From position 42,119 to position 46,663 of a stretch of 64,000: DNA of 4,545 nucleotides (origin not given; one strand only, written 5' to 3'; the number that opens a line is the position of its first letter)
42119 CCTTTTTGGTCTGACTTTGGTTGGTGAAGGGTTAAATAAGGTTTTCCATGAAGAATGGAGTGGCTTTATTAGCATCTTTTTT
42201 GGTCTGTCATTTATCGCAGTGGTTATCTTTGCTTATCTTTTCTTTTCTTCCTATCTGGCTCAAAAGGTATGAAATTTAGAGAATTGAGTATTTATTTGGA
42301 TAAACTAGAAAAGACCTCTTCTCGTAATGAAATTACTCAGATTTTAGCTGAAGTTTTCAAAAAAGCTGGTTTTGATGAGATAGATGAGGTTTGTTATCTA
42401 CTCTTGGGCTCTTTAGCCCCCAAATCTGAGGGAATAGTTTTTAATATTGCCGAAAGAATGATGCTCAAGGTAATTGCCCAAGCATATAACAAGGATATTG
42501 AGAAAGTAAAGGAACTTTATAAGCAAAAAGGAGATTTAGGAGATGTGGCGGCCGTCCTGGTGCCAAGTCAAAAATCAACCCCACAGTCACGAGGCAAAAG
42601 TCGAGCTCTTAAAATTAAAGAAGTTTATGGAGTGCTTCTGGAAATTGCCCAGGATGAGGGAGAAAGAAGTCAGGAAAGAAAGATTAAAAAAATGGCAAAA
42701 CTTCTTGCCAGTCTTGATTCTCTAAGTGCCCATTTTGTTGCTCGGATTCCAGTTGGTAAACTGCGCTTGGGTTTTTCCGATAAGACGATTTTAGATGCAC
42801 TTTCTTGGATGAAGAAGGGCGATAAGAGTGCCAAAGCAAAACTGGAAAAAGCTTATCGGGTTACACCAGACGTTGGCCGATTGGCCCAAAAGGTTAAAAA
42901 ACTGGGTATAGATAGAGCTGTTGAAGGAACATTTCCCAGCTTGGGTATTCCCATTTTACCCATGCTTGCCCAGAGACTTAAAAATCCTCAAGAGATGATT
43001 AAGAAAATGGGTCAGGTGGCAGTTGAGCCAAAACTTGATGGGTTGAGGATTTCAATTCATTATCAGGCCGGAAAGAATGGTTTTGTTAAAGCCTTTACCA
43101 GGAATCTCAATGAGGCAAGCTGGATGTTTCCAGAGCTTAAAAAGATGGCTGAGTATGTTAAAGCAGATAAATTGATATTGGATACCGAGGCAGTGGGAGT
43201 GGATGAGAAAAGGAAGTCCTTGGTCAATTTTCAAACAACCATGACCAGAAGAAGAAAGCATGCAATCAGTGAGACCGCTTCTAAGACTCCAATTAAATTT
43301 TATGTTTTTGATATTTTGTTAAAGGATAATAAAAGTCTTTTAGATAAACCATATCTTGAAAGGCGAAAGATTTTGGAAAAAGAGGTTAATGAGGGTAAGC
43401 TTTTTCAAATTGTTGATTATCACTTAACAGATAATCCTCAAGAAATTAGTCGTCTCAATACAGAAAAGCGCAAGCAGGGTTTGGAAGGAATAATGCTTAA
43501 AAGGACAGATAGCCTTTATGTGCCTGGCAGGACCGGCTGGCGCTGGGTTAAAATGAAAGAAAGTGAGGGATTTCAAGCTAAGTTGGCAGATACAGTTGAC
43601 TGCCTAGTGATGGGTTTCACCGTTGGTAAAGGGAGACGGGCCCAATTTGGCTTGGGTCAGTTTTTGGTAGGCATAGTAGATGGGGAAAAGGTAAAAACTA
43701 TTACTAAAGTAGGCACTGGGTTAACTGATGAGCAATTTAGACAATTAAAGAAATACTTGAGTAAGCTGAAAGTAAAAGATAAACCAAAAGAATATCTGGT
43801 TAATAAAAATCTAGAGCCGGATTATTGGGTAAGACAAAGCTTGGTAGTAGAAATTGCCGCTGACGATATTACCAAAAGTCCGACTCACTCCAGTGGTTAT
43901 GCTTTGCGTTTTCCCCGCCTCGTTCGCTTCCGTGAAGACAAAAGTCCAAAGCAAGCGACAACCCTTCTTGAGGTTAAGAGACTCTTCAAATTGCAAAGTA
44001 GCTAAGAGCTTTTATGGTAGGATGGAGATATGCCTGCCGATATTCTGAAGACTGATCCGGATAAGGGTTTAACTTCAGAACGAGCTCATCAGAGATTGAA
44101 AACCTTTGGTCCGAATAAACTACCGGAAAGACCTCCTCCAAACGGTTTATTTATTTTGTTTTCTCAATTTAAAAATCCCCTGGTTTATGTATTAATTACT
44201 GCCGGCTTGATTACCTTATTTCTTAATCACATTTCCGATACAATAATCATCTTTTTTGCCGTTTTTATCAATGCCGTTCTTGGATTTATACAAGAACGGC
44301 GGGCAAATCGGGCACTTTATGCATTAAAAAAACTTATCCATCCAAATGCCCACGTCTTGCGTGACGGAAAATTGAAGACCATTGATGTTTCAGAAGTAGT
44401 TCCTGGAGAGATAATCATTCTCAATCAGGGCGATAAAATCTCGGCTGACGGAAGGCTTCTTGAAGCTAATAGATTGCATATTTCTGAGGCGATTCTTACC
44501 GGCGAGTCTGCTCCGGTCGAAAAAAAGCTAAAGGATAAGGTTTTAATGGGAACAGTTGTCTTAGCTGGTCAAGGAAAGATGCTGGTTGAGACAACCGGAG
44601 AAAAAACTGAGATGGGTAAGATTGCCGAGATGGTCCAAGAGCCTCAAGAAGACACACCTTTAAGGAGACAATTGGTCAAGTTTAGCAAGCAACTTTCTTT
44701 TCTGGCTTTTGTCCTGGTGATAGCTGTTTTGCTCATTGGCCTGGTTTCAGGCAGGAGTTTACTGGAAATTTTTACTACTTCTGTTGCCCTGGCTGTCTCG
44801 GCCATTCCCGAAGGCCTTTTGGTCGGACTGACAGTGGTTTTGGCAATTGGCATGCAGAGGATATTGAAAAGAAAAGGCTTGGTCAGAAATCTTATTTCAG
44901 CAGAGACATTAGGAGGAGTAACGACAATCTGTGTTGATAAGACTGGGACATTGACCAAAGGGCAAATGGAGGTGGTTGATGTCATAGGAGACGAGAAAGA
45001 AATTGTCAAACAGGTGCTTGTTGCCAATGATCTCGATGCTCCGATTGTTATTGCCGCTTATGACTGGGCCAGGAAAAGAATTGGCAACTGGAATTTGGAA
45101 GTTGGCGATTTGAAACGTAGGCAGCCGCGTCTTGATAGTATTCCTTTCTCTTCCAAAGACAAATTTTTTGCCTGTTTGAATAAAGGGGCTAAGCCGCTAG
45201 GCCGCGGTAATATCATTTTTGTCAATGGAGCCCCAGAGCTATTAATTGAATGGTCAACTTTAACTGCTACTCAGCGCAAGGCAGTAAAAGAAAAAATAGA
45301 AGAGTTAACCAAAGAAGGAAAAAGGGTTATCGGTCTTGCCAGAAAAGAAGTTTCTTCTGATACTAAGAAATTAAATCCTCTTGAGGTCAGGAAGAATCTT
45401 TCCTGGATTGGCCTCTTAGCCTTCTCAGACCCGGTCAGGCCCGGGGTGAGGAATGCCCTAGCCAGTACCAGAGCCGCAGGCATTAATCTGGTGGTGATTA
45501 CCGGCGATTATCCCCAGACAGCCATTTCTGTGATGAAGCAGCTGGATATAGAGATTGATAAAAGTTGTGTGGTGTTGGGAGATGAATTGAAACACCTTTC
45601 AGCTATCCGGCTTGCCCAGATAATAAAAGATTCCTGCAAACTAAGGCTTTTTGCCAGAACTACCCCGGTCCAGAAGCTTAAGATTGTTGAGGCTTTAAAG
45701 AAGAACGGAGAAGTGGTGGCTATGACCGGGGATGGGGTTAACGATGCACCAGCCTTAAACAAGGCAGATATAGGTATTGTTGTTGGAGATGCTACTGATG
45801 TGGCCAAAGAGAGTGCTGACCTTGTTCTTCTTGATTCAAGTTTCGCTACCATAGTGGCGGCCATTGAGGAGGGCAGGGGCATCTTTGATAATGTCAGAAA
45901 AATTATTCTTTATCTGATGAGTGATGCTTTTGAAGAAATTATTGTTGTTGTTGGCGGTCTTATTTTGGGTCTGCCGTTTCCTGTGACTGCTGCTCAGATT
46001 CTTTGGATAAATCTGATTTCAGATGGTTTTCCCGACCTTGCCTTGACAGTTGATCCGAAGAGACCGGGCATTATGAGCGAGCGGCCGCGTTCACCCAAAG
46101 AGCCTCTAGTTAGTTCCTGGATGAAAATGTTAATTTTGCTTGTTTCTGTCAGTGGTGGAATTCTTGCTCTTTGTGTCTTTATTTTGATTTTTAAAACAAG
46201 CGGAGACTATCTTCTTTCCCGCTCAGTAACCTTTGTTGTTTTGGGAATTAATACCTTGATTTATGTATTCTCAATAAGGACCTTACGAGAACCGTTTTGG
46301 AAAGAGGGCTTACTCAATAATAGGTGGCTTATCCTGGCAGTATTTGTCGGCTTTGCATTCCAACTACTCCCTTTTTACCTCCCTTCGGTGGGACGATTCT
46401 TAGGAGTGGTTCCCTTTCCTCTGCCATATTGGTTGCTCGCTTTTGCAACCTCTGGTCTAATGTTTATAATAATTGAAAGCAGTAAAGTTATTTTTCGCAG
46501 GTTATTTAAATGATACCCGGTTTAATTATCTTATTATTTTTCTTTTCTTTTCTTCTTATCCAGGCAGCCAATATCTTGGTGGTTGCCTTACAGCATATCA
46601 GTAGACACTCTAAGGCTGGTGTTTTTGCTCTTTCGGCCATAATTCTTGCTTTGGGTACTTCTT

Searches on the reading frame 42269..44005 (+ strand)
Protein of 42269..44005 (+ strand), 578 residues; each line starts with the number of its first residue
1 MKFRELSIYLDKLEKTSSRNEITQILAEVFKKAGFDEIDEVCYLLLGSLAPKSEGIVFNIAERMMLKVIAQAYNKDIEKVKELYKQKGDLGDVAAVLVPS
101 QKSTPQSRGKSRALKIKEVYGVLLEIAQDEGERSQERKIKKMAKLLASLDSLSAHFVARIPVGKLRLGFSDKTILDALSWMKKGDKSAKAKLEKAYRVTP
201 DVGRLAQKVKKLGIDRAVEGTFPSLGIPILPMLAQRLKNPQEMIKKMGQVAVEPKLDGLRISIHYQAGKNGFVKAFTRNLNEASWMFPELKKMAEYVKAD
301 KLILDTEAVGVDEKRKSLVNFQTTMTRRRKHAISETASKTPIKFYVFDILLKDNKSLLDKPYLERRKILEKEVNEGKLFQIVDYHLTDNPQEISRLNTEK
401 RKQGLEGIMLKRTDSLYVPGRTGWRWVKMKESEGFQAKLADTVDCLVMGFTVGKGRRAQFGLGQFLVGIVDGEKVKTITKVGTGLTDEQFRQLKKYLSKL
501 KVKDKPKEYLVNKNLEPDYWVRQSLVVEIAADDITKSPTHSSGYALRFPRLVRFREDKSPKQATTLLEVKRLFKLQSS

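Call 81: search_protein_families(library=pfam, proteins=[window:42269-44005:+], max_evalue=0.00001)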
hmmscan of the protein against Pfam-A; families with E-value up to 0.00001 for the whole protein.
window:42269-44005:+ (578 aa): 4 families
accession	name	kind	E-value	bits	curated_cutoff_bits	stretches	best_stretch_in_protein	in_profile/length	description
PF01068.26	DNA_ligase_A_M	-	1.6e-47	162.2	26.2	1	231-430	1-204/204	ATP dependent DNA ligase domain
PF04675.19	DNA_ligase_A_N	-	1.2e-37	130.2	24.6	1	2-179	1-174/174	DNA ligase N terminus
PF04679.21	DNA_ligase_A_C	-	7.6e-22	78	27.5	1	461-558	4-94/94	ATP dependent DNA ligase C terminal region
PF09414.15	RNA_ligase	-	8.7e-08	32.9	27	1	249-428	2-169/171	RNA ligase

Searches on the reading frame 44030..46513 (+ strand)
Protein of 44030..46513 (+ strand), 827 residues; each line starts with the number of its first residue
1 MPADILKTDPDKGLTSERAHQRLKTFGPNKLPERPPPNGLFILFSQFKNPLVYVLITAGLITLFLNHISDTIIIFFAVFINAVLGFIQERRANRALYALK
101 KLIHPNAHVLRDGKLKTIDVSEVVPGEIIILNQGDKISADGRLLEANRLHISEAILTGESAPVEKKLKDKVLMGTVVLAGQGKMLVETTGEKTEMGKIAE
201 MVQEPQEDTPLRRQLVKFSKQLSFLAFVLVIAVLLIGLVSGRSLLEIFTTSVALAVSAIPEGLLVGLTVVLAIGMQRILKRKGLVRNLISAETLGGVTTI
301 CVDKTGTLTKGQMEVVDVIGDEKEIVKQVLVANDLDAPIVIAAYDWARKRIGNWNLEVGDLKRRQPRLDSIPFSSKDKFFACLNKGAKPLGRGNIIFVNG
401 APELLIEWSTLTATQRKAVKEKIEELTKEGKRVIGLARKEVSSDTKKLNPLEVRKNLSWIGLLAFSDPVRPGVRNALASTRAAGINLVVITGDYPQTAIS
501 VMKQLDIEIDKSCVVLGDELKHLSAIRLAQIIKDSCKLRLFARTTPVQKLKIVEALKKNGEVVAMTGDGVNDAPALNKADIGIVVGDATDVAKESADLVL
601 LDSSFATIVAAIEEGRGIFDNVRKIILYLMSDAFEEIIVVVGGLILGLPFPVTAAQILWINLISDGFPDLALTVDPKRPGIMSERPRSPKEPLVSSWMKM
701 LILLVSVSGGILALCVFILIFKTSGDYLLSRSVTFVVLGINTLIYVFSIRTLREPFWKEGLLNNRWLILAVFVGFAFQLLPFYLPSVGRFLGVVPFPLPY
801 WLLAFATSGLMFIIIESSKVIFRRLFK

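Call 81: search_protein_families(library=pfam, proteins=[window:44030-46513:+], max_evalue=0.00001)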
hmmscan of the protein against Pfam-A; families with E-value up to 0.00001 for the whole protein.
window:44030-46513:+ (827 aa): 5 families
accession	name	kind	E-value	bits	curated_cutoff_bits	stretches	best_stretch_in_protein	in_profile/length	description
PF00122.25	E1-E2_ATPase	-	3.8e-51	173.6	28.1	1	102-280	2-180/181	E1-E2 ATPase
PF00689.26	Cation_ATPase_C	-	4.6e-40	137.7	27.3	1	649-821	1-175/175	Cation transporting ATPase, C-terminus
PF00702.32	Hydrolase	-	9.7e-21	75.5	26.4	1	298-580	2-191/191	haloacid dehalogenase-like hydrolase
PF00690.31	Cation_ATPase_N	-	7.7e-18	64.4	20.4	1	4-61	11-68/69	Cation transporter/ATPase, N-terminus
PF08282.18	Hydrolase_3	-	7.5e-07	29.6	20.9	0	551-605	194-248/255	haloacid dehalogenase-like hydrolase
